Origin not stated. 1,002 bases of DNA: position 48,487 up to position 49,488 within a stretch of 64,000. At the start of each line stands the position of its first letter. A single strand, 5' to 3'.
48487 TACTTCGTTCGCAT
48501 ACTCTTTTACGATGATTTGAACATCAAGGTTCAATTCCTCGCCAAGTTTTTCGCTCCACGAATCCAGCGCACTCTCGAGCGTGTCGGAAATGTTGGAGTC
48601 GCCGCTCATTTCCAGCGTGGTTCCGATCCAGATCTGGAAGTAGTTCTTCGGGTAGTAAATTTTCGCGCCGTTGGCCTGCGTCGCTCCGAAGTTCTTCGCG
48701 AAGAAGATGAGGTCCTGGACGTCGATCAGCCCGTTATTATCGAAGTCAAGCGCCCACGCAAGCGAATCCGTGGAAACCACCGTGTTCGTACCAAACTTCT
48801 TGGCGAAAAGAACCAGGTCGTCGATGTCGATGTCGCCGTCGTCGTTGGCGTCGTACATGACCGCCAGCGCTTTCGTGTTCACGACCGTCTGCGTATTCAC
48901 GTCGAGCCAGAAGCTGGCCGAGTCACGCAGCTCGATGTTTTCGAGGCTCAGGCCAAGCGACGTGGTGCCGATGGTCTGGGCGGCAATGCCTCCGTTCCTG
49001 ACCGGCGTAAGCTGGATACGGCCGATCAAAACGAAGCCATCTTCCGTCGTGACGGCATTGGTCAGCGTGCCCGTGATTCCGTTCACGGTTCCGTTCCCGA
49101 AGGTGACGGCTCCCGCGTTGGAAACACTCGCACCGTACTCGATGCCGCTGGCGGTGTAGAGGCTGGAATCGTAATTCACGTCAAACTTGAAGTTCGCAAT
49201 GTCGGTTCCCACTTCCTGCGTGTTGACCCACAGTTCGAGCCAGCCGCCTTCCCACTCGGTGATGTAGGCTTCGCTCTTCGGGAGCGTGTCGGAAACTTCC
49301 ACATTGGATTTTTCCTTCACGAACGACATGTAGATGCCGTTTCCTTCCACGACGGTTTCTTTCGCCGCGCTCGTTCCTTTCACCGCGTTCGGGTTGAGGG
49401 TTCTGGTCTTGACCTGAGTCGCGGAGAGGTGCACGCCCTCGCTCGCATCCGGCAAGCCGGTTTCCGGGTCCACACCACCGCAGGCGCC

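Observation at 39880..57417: Tandem pair of giant genes (about 3,218 and 2,573 aa) with the same end architecture: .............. head, cohesin-like plus dockerin tail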

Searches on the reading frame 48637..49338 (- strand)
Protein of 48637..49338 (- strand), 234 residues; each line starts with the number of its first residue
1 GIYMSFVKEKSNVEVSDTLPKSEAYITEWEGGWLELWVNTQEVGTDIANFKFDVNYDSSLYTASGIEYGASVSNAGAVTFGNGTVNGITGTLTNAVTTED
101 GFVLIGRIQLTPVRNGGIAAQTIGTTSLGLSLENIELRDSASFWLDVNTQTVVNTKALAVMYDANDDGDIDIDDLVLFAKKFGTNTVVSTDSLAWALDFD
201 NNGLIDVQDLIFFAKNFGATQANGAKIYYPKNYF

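Call 8: search_protein_families(library=pfam, proteins=[window:48637-49338:-], max_evalue=10)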
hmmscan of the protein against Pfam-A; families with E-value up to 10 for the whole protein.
seq(234 aa): 9 families
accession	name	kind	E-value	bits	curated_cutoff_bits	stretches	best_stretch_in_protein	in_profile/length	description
PF13499.12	EF-hand_7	-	5.7e-05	23.8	30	1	161-212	10-64/67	EF-hand domain pair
PF13405.12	EF-hand_6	-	0.00016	21.5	25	2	197-218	9-30/30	EF-hand domain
PF00036.39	EF-hand_1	-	0.00037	20.3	25.4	2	161-181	8-28/29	EF hand domain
PF00963.24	Cohesin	-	0.0016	19.1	24.1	1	35-86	17-74/139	Cohesin domain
PF18888.5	DUF5650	-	0.011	15.8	25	1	71-93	18-39/55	Repeat of unknown function (DUF5650)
PF13833.12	EF-hand_8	-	0.031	14.5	28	1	167-215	2-52/54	EF-hand domain pair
PF05279.16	Asp-B-Hydro_N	-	0.073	13.4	23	1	141-175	29-61/66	Aspartyl beta-hydroxylase N-terminal region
PF13202.12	EF-hand_5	-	0.19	11.7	25.9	1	162-176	8-22/25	EF hand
PF00404.24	Dockerin_1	-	0.21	12.2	22.9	1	162-211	2-50/57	Dockerin type I domain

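Call 29: search_solved_structures(query=A2, max_evalue=10, show_alignments=3)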
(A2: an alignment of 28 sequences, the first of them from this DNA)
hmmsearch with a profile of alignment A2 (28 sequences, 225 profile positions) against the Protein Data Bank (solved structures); distinct sequences matched with E-value up to 10: 387 (the best 60 are shown).
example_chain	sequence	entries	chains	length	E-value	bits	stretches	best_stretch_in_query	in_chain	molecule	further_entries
2y3n_B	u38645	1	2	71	4.3e-09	39.6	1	154-215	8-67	CELLULOSOMAL FAMILY-48 PROCESSIVE GLYCOSIDE HYDROLASE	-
6hcs_A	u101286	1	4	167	1.5e-07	34.5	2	152-206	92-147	Calmodulin-1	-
6ui4_B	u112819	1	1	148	2.5e-07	33.8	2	152-207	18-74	Calmodulin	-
6daf_A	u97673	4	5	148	1e-06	31.8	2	152-207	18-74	Calmodulin-1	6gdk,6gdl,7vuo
9kui_C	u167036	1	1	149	1e-06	31.8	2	152-207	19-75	Calmodulin-1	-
6xy3_AAA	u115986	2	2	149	1.2e-06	31.5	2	152-207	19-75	Calmodulin-1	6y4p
6u3d_A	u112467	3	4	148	1.2e-06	31.5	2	152-207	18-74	Calmodulin-1 | Calmodulin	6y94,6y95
3qrx_A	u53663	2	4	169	1.2e-06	31.5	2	152-203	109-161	Centrin | Caltractin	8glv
6xxx_AAA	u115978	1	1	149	1.5e-06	31.2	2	152-207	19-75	Calmodulin-1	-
1exr_A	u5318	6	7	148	1.7e-06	31.1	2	152-217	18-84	CALMODULIN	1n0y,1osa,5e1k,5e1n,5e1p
1clm_A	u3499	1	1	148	1.7e-06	31.1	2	152-217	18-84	CALMODULIN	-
1xfu_O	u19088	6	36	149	2e-06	30.8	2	152-207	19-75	Calmodulin 2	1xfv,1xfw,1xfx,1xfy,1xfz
8k9z_B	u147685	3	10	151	2.1e-06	30.8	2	152-207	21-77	Calmodulin-2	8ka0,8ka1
7jts_t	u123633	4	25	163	2.1e-06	30.7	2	151-207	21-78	Calmodulin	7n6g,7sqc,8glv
1k93_D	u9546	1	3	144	2.2e-06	30.7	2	152-207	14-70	CALMODULIN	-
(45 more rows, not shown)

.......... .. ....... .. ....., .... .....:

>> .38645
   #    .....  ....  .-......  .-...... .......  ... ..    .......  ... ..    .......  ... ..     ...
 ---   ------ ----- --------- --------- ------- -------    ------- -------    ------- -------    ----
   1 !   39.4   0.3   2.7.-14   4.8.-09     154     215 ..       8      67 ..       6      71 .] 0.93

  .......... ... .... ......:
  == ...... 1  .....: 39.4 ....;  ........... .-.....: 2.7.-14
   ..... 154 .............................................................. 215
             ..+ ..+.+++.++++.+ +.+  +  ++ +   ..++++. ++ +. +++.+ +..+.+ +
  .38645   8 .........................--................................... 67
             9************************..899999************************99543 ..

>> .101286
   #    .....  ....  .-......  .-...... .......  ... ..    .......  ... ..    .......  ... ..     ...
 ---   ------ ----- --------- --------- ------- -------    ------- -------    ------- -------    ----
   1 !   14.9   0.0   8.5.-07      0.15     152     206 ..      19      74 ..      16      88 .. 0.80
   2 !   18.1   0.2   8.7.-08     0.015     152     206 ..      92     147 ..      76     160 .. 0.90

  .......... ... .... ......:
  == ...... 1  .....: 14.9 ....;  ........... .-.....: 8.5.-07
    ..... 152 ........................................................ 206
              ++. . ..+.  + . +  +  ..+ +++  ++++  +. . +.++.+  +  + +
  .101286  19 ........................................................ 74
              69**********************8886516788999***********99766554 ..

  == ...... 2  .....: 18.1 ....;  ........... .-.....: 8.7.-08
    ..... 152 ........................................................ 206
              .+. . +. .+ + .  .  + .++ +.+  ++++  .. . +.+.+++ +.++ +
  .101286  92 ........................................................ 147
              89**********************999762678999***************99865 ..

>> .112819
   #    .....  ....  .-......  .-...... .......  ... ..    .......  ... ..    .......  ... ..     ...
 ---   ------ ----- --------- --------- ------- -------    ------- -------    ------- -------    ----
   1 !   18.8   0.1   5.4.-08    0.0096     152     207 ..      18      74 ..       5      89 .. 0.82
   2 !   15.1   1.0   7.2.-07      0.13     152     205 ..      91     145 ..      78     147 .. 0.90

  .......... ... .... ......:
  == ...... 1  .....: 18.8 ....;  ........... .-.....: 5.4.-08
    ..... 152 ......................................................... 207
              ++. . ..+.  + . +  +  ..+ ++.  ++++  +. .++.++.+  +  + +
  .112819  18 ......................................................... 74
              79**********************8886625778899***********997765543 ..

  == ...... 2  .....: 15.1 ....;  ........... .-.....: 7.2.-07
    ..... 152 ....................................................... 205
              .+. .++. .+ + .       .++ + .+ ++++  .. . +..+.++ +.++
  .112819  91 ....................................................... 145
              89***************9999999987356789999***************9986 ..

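Call 30: search_protein_families(library=pfam, alignment_id=A2, max_evalue=0.01)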
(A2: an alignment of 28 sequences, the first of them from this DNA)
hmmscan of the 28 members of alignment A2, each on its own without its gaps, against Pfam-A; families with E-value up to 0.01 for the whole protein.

A. member 1, seq(218 aa): 5 families
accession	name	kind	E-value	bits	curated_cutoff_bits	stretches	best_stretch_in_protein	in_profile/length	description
PF13499.12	EF-hand_7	-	4.3e-05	24.2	30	1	145-196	10-64/67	EF-hand domain pair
PF13405.12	EF-hand_6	-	0.00013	21.8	25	0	181-202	9-30/30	EF-hand domain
PF00036.39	EF-hand_1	-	0.0003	20.5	25.4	0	145-165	8-28/29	EF hand domain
PF00963.24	Cohesin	-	0.0014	19.3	24.1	1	19-70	17-74/139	Cohesin domain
PF18888.5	DUF5650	-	0.0096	16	25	0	55-77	18-39/55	Repeat of unknown function (DUF5650)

B. families by the number of members that match (of 28 scanned): 8 families
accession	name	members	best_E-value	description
PF13499.12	EF-hand_7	11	1.5e-07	EF-hand domain pair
PF00404.24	Dockerin_1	10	3.2e-08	Dockerin type I domain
PF13405.12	EF-hand_6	7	8.4e-06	EF-hand domain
PF00036.39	EF-hand_1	7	8.6e-06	EF hand domain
PF00963.24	Cohesin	3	0.0014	Cohesin domain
PF13202.12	EF-hand_5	2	0.00045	EF hand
PF13833.12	EF-hand_8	1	0.0075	EF-hand domain pair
PF18888.5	DUF5650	1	0.0096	Repeat of unknown function (DUF5650)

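Call 41: predict_structure(alignment_id=A2)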
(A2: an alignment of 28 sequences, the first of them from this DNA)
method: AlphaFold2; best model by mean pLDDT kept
length: 218 residues; sequences in the alignment: 28
mean_pLDDT: 92.0   pTM: 0.83
mean pLDDT of the five models: 92.0, 91.8, 91.1, 90.1, 90.0
residues with pLDDT >= 90: 168; 70-90: 45; 50-70: 5; < 50: 0
segments of 3 or more residues with pLDDT < 50: none
pLDDT, mean of each block of 10 residues (from residue 1): 80 93 90 96 95 96 97 95 90 92 88 93 95 77 94 97 97 94 94 96 92 82
secondary structure, 60 per line:
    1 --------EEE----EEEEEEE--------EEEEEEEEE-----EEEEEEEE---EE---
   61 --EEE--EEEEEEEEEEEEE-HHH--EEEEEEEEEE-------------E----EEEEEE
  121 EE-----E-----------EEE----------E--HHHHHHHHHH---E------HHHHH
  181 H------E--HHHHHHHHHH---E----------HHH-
elements in order: E9-11 E16-22 E31-39 E45-52 E63-65 E68-80 E87-96 E115-122 E140-142 H156-165 H176-181 H191-200

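Call 44: fold_search(model_id=the predicted structure, library=pdb)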
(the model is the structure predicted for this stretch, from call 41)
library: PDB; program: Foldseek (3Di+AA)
matches with E <= 10: 560; with E <= 0.001: 14
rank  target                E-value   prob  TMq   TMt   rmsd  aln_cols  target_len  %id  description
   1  3kcp_A                2.8e-06  1.00  0.32  0.24  23.9       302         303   14  Crystal structure of interacting Clostridium thermocellum multimodular components (released 2010-02-09)
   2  4fl4_L                5.7e-06  1.00  0.29  0.22  23.9       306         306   13  Scaffoldin conformation and dynamics revealed by a ternary complex from the Clostridium thermocellum cellulosome (released 2012-06-27)
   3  4fl4_C                6.7e-05  1.00  0.39  0.29  19.2       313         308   13  Scaffoldin conformation and dynamics revealed by a ternary complex from the Clostridium thermocellum cellulosome (released 2012-06-27)
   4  4fl4_I                8.9e-05  1.00  0.30  0.22  24.1       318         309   14  Scaffoldin conformation and dynamics revealed by a ternary complex from the Clostridium thermocellum cellulosome (released 2012-06-27)
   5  2jh2_A                1.1e-04  1.00  0.44  0.67   3.7       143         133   15  X-ray crystal structure of a cohesin-like module from Clostridium perfringens (released 2007-11-06)
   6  2jh2_B                2.3e-04  1.00  0.37  0.57   8.9       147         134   14  X-ray crystal structure of a cohesin-like module from Clostridium perfringens (released 2007-11-06)
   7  6kgc_A                3.2e-04  1.00  0.39  0.56   6.4       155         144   12  Crystal structure of CaDoc0917(R49D)-CaCohA2 complex at pH 5.4 (released 2020-07-08)
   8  5nrm_A                4.6e-04  1.00  0.40  0.57   4.9       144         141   11  Crystal structure of the sixth cohesin from Acetivibrio cellulolyticus' scaffoldin B in complex with Cel5 dockerin S51 (released 2018-01-31)
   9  6kgf_A                5.2e-04  1.00  0.42  0.60   4.4       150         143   11  Crystal structure of CaDoc0917(R16D)-CaCohA2 complex at pH 8.2 (released 2020-07-08)
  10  6kge_A                5.5e-04  1.00  0.42  0.61   4.3       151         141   14  Crystal structure of CaDoc0917(R16D)-CaCohA2 complex at pH 5.5 (released 2020-07-08)
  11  2w1n                  6.1e-04  1.00  0.43  0.41   3.8       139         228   17  cohesin and fibronectin type-III double module construct from the Clostridium perfringens glycoside hydrolase GH84C (released 2009-02-03)
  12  2jh2_C                8.7e-04  1.00  0.39  0.62   3.6       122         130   15  X-ray crystal structure of a cohesin-like module from Clostridium perfringens (released 2007-11-06)
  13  1g1k_A                9.3e-04  1.00  0.38  0.55   5.0       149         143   12  COHESIN MODULE FROM THE CELLULOSOME OF CLOSTRIDIUM CELLULOLYTICUM (released 2000-11-22)
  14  6kgf_C                9.8e-04  1.00  0.44  0.62   4.1       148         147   13  Crystal structure of CaDoc0917(R16D)-CaCohA2 complex at pH 8.2 (released 2020-07-08)
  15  2vn5_C                1.1e-03  1.00  0.40  0.56   7.8       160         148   15  The Clostridium cellulolyticum dockerin displays a dual binding mode for its cohesin partner (released 2008-05-20)
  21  2vo8                  1.6e-03  1.00  0.48  0.73   3.0       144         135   14  Cohesin module from Clostridium perfringens ATCC13124 family 33 glycoside hydrolase. (released 2008-09-02)
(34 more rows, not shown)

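Call 74: find_homologous_proteins(query=A2, max_evalue=1e-10)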
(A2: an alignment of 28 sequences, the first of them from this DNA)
Query A2 (28 sequences) (218 aa, profile of the alignment): 2 proteins with E <= 1e-10 among 8000 candidates.
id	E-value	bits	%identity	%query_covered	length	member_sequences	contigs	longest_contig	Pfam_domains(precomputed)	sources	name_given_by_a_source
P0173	3.1e-79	284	31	99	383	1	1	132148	-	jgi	jgi:hypothetical protein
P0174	2.3e-64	235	26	96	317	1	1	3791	-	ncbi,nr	ncbi:MAG: hypothetical protein JXB13_17055, partial [Phycisphaerae bacterium]|nr:hypothetical protei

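Call 75: find_encoding_contigs(protein=P0173, flank=10000, max_places=2)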
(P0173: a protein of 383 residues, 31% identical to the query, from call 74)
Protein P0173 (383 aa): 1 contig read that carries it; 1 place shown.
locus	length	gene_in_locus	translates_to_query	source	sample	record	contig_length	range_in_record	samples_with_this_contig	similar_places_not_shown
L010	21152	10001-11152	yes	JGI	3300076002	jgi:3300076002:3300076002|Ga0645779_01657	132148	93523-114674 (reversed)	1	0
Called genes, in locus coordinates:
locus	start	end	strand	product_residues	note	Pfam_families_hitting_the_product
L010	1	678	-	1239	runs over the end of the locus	PF00069:Pkinase, PF03109:ABC1 (faint), PF07714:PK_Tyr_Ser-Thr, PF13431:TPR_17 (faint), PF24885:TPR_NPHP3 (weak), PF13424:TPR_12 (weak), PF13374:TPR_10 (weak), PF13424:TPR_12, +5 more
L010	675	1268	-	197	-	PF04542:Sigma70_r2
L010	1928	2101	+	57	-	-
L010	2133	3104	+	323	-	PF14261:DUF4351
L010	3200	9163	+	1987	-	PF13205:Big_5, PF13517:FG-GAP_3, PF13517:FG-GAP_3, PF13517:FG-GAP_3, PF13517:FG-GAP_3, PF13517:FG-GAP_3, PF13517:FG-GAP_3, PF13517:FG-GAP_3, +13 more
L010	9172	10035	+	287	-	-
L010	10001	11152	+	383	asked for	-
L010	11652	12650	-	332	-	PF00089:Trypsin (weak), PF13365:Trypsin_2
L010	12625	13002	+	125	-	-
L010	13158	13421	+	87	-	PF14358:DUF4405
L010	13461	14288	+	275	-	-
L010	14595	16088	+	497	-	PF09492:Pec_lyase (faint), PF13243:SQHop_cyclase_C (faint), PF13249:SQHop_cyclase_N (faint)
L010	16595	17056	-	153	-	-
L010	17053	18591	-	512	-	-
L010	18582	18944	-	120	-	-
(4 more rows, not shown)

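Call 85: search_protein_families(library=ncbifam, proteins=[window:48637-49290:-], max_evalue=10)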
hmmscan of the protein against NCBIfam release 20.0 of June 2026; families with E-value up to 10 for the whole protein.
seq(218 aa): 2 families
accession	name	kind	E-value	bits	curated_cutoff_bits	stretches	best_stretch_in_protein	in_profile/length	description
NF041540.1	dockerin_GC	domain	0.0028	18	29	1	148-203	12-65/67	GC-type dockerin domain-anchored protein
NF040854.1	Hol_resolv_Hjc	equivalog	0.018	14.8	70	2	155-173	66-84/134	Holliday junction resolvase Hjc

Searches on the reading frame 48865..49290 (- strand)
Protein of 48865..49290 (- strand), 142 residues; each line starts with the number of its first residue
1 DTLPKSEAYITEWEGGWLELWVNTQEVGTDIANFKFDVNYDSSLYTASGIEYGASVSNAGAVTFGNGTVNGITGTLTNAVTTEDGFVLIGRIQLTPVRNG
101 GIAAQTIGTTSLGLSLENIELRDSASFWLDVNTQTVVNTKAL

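Call 35: search_solved_structures(query=A3, max_evalue=10, show_alignments=3)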
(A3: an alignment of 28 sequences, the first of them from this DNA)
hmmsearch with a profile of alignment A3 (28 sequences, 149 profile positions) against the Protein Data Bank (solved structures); distinct sequences matched with E-value up to 10: 5.
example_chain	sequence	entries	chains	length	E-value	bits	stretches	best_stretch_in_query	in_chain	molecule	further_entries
4ums_A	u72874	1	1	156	0.77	12.9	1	29-135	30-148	CELLULOSOMAL ANCHORING SCAFFOLDIN B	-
5g5d_A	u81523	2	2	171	0.89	12.7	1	23-117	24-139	CELLULOSOME ANCHORING PROTEIN COHESIN REGION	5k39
7kh1_A3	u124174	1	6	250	0.9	12.7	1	69-110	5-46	baseplate organization protein, gp11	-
3ul4_A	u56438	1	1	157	1.1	12.4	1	18-62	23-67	Cellulosome-anchoring protein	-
4dh2_A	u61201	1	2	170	1.9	11.6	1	18-61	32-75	Cellulosome anchoring protein cohesin region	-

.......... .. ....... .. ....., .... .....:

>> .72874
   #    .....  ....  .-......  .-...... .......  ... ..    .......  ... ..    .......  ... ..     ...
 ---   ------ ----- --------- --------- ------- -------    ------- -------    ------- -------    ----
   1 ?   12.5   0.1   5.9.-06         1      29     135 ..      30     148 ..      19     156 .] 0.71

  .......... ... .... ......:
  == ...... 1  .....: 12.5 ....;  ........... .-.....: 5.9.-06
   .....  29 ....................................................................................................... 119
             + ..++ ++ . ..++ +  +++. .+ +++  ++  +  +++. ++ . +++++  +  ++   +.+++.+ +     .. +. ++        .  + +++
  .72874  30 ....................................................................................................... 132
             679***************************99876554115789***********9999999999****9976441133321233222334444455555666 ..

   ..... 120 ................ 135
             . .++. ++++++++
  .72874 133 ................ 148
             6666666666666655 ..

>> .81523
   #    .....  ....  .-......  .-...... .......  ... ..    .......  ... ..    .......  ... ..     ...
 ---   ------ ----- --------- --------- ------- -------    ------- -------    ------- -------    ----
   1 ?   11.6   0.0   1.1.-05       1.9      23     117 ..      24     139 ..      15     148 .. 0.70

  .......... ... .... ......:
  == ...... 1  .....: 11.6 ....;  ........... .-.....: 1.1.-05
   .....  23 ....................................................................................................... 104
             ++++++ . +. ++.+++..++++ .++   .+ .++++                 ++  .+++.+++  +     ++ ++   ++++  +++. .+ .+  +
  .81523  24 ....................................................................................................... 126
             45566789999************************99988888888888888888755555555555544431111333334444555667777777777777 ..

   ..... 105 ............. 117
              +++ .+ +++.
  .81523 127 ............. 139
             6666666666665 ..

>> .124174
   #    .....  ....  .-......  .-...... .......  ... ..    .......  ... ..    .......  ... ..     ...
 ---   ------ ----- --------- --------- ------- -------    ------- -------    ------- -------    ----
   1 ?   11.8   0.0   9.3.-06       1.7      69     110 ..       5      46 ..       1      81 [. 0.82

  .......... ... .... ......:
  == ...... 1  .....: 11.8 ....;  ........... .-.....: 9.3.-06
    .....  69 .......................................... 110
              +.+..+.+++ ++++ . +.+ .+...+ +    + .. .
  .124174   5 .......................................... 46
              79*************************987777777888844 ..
